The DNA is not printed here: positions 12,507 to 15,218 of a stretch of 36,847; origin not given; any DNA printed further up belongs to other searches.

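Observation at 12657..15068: Orphan LanB-like enzyme: glutamylation/PEARL-type domain with no elimination domain, cyclase, transporter or precursor nearby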

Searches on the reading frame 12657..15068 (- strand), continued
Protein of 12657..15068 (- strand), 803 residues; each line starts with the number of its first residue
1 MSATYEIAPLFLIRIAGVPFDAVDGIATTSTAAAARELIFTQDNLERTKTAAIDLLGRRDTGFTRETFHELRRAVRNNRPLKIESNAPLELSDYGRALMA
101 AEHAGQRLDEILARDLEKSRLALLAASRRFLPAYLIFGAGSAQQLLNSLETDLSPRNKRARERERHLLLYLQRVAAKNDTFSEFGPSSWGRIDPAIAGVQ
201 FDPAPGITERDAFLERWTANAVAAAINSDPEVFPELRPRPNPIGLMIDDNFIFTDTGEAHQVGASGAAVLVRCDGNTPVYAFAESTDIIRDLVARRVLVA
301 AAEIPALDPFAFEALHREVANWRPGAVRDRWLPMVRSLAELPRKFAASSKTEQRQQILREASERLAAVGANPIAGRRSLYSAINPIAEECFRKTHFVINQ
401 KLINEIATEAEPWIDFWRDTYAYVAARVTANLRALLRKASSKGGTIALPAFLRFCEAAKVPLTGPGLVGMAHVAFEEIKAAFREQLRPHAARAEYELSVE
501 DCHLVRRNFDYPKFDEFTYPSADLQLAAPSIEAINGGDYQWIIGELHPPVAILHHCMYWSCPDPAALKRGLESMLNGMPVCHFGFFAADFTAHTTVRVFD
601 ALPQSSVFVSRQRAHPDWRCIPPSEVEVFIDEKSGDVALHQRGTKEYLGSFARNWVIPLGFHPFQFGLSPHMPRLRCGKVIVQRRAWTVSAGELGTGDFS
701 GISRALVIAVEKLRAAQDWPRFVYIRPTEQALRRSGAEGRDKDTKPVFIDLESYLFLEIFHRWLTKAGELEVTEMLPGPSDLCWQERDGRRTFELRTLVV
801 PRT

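Call 41: search_protein_families(library=pfam, proteins=[L086:1-2238:-, L086:4746-7199:+, L086:7196-9469:+, L087:3-1865:-, L087:2064-2300:+, L087:2293-2757:+, L087:2836-3816:+, L087:6245-8005:-], max_evalue=0.01)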
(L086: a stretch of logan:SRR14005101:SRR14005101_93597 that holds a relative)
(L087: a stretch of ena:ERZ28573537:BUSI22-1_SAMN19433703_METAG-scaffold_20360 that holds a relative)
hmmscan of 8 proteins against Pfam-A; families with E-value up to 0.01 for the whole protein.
L086:1-2238:- (746 aa): 1 family
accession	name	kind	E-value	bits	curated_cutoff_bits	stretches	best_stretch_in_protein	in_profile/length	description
PF04738.18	Lant_dehydr_N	-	4.4e-18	65.2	28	3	136-258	9-127/649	Lantibiotic dehydratase, N terminus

L086:4746-7199:+ (817 aa): 1 family
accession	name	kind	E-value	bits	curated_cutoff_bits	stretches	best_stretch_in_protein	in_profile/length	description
PF04738.18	Lant_dehydr_N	-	8.5e-14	51.1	28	3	677-738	575-634/649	Lantibiotic dehydratase, N terminus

L086:7196-9469:+ (758 aa): 0 families

L087:3-1865:- (621 aa): 1 family
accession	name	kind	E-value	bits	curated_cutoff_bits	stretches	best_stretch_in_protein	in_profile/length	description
PF04738.18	Lant_dehydr_N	-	2.7e-09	36.2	28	1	85-215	2-127/649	Lantibiotic dehydratase, N terminus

L087:2064-2300:+ (78 aa): 1 family
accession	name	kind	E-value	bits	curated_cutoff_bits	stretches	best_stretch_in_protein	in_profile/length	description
PF00550.31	PP-binding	-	7.2e-05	23.4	20.8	1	26-63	29-64/67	Phosphopantetheine attachment site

L087:2293-2757:+ (154 aa): 1 family
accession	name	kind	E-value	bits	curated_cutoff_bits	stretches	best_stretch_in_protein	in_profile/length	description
PF00501.34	AMP-binding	-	5.7e-29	101.5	29.9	1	11-154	1-170/384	AMP-binding enzyme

L087:2836-3816:+ (326 aa): 2 families
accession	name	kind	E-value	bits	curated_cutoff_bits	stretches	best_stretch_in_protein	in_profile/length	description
PF00501.34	AMP-binding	-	7.1e-25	88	29.9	1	6-177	205-384/384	AMP-binding enzyme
PF13193.12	AMP-binding_C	-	1.3e-10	42.5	24.5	1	236-311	1-76/76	AMP-binding enzyme C-terminal domain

L087:6245-8005:- (586 aa): 7 families
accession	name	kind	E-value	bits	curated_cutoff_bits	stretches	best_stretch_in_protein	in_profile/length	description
PF00664.28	ABC_membrane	-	3.2e-37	129.1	28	1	7-284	4-271/274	ABC transporter transmembrane region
PF00005.33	ABC_tran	-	7.8e-28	98.2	25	1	356-505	1-137/137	ABC transporter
PF02463.25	SMC_N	-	2.8e-06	27.4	40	1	389-549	103-213/220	RecF/RecN/SMC N terminal domain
PF06414.18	Zeta_toxin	-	9.4e-05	22.4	22.3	1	369-407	19-57/199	Zeta toxin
PF13481.12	AAA_25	-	0.0029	17.7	27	1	345-388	15-55/195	AAA domain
PF00004.35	AAA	-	0.003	18.5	21.2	0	487-528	50-97/131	ATPase family associated with various cellular activities (AAA)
PF13558.12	SbcC_Walker_B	-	0.0033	18.1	27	0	465-516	21-85/90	SbcC/RAD50-like, Walker B motif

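Call 44: find_encoding_contigs(protein=P0121, flank=10000, max_places=2)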
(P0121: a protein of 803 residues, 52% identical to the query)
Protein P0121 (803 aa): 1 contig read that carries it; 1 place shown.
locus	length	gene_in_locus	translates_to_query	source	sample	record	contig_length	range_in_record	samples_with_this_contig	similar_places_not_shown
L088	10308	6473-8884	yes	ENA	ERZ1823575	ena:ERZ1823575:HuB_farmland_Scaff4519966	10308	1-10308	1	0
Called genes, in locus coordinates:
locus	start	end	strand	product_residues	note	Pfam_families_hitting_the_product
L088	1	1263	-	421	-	?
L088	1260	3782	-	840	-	PF16927:HisKA_7TM (weak), PF01590:GAF (weak), PF13492:GAF_3 (faint), PF00989:PAS, PF08448:PAS_4 (weak), PF00512:HisKA, PF02518:HATPase_c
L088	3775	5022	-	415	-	PF00109:ketoacyl-synt, PF00108:Thiolase_N (weak), PF02801:Ketoacyl-synt_C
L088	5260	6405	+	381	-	PF00072:Response_reg, PF13581:HATPase_c_2 (weak), PF02518:HATPase_c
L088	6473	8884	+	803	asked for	PF04738:Lant_dehydr_N (faint)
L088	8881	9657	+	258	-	PF00142:Fer4_NifH (weak), PF01656:CbiA, PF02374:ArsA_ATPase, PF06564:CBP_BcsQ, PF07015:VirC1 (faint), PF09140:MipZ (weak), PF10609:ParA, PF13614:AAA_31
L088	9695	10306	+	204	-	?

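Call 45: find_encoding_contigs(protein=P0125, flank=10000, max_places=2)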
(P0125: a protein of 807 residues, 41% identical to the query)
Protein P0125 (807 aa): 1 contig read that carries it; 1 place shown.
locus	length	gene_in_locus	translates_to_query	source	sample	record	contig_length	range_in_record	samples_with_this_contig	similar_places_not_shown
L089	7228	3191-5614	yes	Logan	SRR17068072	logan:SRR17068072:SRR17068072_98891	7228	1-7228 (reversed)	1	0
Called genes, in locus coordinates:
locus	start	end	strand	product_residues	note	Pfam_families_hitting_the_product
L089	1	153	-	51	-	?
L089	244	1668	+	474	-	PF01565:FAD_binding_4, PF08031:BBE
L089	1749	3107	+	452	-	PF00282:Pyridoxal_deC, PF01212:Beta_elim_lyase (weak), PF00266:Aminotran_5 (faint)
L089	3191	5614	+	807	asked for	PF04738:Lant_dehydr_N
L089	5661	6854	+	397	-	PF01546:Peptidase_M20 (weak), PF04389:Peptidase_M28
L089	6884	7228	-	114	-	?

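Call 51: predict_structure(alignment_id=A3)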
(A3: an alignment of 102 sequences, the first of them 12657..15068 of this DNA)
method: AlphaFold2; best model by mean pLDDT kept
length: 803 residues; sequences in the alignment: 102
mean_pLDDT: 95.0   pTM: 0.92
mean pLDDT of the five models: 95.0, 94.6, 94.5, 93.6, 93.5
residues with pLDDT >= 90: 730; 70-90: 60; 50-70: 12; < 50: 1
segments of 3 or more residues with pLDDT < 50: none
pLDDT, mean of each block of 10 residues (from residue 1): 86 98 98 98 98 93 90 94 85 96 98 98 97 88 82 89 95 96 97 97 96 96 97 98 96 97 95 95 94 98 96 97 98 98 97 96 95 73 92 98 98 98 98 97 91 98 95 97 97 98 97 96 98 98 97 96 97 95 92 95 97 95 98 97 97 95 94 98 98 95 97 97 95 72 86 98 96 98 97 98 91
secondary structure, 60 per line:
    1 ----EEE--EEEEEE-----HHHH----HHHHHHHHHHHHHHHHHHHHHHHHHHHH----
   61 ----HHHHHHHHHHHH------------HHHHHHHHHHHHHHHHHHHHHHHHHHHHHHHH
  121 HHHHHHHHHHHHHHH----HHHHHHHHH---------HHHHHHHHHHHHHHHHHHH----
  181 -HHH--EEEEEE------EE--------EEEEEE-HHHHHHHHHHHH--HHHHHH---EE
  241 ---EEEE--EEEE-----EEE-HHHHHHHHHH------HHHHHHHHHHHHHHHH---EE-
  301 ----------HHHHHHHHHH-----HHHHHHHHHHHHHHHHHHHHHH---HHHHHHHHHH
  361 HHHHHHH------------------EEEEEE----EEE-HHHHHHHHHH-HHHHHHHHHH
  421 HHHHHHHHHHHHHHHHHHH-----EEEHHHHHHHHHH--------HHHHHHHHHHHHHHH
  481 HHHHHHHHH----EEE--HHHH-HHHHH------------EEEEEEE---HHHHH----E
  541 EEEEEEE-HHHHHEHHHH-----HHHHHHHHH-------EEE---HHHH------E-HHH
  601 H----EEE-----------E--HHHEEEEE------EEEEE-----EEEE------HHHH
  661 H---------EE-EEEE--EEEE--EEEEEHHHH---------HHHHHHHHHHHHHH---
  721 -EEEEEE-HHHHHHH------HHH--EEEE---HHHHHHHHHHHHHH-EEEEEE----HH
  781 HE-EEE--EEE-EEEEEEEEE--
elements in order (helices of 4 or more, strands of 3 or more residues): E5-7 E10-15 H21-24 H29-56 H65-76 H89-135 H140-148 H158-176 E187-192 E209-214 H216-227 H230-235 E244-247 E250-253 E259-261 H263-272 H279-294 H311-320 H326-347 H351-367 E386-391 E396-398 H400-409 H411-439 E445-447 H448-457 H466-489 E494-496 H499-502 H504-508 E521-527 H531-535 E540-547 H549-553 H555-558 H564-572 E580-582 H586-589 H598-601 E606-608 E626-630 E637-641 E647-650 H657-661 E674-677 E680-683 E686-690 H691-694 H704-717 E722-727 H729-735 E747-750 H754-767 E769-774 E784-786 E789-791 E793-801

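Call 54: fold_search(model_id=the predicted structure, library=pdb)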
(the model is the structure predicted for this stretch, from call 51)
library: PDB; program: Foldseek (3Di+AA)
matches with E <= 10: 107; with E <= 0.001: 11
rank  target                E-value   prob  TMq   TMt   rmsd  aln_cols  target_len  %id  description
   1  6ec7                  4.6e-25  1.00  0.67  0.68   6.7       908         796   15  Glutamylation domain, TbtB, from thiomuracin biosynthesis (released 2019-08-14)
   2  6ec8                  8.3e-24  1.00  0.66  0.66   7.5       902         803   16  Glutamylation domain, TbtB, from thiomuracin biosynthesis bound to 5'-phosphodesmethylglutamycin (released 2019-06-19)
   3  9jhq                  2.5e-22  1.00  0.64  0.64   8.2       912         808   15  Crystal structure of GodF, a post-translational modification enzyme involved in the biosynthesis of goadsporin (released 2025-09-10)
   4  5ehk_A                1.7e-20  1.00  0.56  0.45   7.5       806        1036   15  Crystal structure of tRNA dependent lantibiotic dehydratase MibB from Microbispora sp. 107891 (released 2016-03-02)
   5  6m7y_B                1.7e-18  1.00  0.56  0.48   7.2       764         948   12  Dehydratase, NisB, bound to a non-eliminable substrate analog (released 2019-08-14)
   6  6m7y_A                3.6e-18  1.00  0.54  0.47   7.5       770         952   11  Dehydratase, NisB, bound to a non-eliminable substrate analog (released 2019-08-14)
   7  4wd9_A                8.2e-18  1.00  0.52  0.45   9.0       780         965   11  Crystal structure of tRNA-dependent lantibiotic dehydratase NisB in complex with NisA leader peptide (released 2014-10-29)
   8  4wd9_B                1.3e-17  1.00  0.52  0.44   8.9       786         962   11  Crystal structure of tRNA-dependent lantibiotic dehydratase NisB in complex with NisA leader peptide (released 2014-10-29)
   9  9g05_A                5.1e-17  1.00  0.61  0.49   9.6       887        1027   10  Structure of MadB, a class I dehydrates from Clostridium maddingley, in complex with its substrate (released 2025-07-16)
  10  9g04_A                5.4e-17  1.00  0.59  0.48  10.0       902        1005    9  Structure of MadB, a class I dehydrates from Clostridium maddingley in the apo state (released 2025-07-16)
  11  9g04_B                2.8e-16  1.00  0.58  0.47  10.3       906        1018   10  Structure of MadB, a class I dehydrates from Clostridium maddingley in the apo state (released 2025-07-16)
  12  9iqg_B                1.3e+00  0.04  0.08  0.10  27.3       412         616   11  Cryo-EM structure of MsRv1273c/72c from Mycobacterium smegmatis in the ATP|ADP+Vi-bound Occ (Vi) state (released 2025-05-14)
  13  5gar_N                1.6e+00  0.01  0.06  0.07  38.2       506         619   15  Thermus thermophilus V/A-ATPase, conformation 1 (released 2016-03-09)
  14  7uni_B                1.9e+00  0.07  0.08  0.19  30.1       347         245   13  De novo designed chlorophyll dimer protein with Zn pheophorbide a methyl ester, SP2-ZnPPaM (released 2023-04-19)
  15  4egq_B                2.0e+00  0.33  0.07  0.17   5.9        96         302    9  Crystal structure of D-alanine-D-alanine ligase B from Burkholderia pseudomallei (released 2012-04-11)
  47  9vjj_A                5.8e+00  0.01  0.05  0.11  18.4       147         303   10  Crystal Structure of human Latent TGF-beta1 in complex with SOF10 (released 2026-02-04)
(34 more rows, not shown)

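Call 61: find_related_loci(query=A4, collection=metagenome_contigs, flank=10000)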
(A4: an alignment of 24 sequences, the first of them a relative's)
Query A4 (812 aa) in metagenome_contigs; peptide patterns used: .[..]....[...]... (x = any residue, [..] = any of these).
209 stretches matched a pattern; 201 encode a relative of the query (tblastn E <= 1e-3); the best 80 are kept; 80 distinct loci.
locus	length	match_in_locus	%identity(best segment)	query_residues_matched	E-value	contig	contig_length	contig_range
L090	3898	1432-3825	45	4-809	0e+0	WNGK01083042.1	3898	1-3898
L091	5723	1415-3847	44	4-809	0e+0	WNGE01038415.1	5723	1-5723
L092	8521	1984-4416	44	4-809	0e+0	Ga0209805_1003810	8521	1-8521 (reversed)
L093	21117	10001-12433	44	4-809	0e+0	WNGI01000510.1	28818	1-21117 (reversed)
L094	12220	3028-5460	44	4-809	0e+0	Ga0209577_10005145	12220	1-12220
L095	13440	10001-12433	44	4-809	0e+0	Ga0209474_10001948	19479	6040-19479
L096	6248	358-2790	44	4-809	0e+0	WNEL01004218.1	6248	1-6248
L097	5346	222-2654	44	4-809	0e+0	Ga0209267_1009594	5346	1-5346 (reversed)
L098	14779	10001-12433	43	4-809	0e+0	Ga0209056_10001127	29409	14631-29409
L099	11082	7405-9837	43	4-809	0e+0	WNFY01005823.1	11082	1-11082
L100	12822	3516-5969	44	4-809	0e+0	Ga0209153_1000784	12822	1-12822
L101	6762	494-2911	44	8-809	0e+0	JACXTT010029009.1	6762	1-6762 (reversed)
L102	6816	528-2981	44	4-809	0e+0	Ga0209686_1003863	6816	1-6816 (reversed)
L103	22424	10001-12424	45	8-811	0e+0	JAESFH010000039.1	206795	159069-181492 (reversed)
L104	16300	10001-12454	43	4-809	0e+0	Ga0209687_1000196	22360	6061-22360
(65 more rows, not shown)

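Call 63: find_encoding_contigs(protein=P0124, flank=10000, max_places=2)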
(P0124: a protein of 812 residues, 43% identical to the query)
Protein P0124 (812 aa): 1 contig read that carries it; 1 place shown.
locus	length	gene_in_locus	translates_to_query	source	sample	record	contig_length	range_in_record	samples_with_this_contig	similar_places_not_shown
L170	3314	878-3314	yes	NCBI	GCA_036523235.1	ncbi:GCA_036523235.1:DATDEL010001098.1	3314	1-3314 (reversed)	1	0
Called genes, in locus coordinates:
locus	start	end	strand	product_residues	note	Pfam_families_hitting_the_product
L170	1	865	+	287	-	PF04738:Lant_dehydr_N (faint)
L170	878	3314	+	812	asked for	PF04738:Lant_dehydr_N (weak)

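Call 64: find_encoding_contigs(protein=P0127, flank=10000, max_places=2)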
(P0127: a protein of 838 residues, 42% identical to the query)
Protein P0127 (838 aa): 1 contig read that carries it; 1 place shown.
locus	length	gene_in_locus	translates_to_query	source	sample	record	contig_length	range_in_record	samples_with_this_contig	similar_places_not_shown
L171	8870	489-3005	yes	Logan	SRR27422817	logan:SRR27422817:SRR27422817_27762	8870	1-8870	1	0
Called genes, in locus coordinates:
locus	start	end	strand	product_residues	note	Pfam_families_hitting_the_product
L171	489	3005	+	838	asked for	PF04738:Lant_dehydr_N (weak)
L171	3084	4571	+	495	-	-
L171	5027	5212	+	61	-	PF06348:DUF1059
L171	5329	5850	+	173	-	PF16697:Yop-YscD_cpl, PF00498:FHA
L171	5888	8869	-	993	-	?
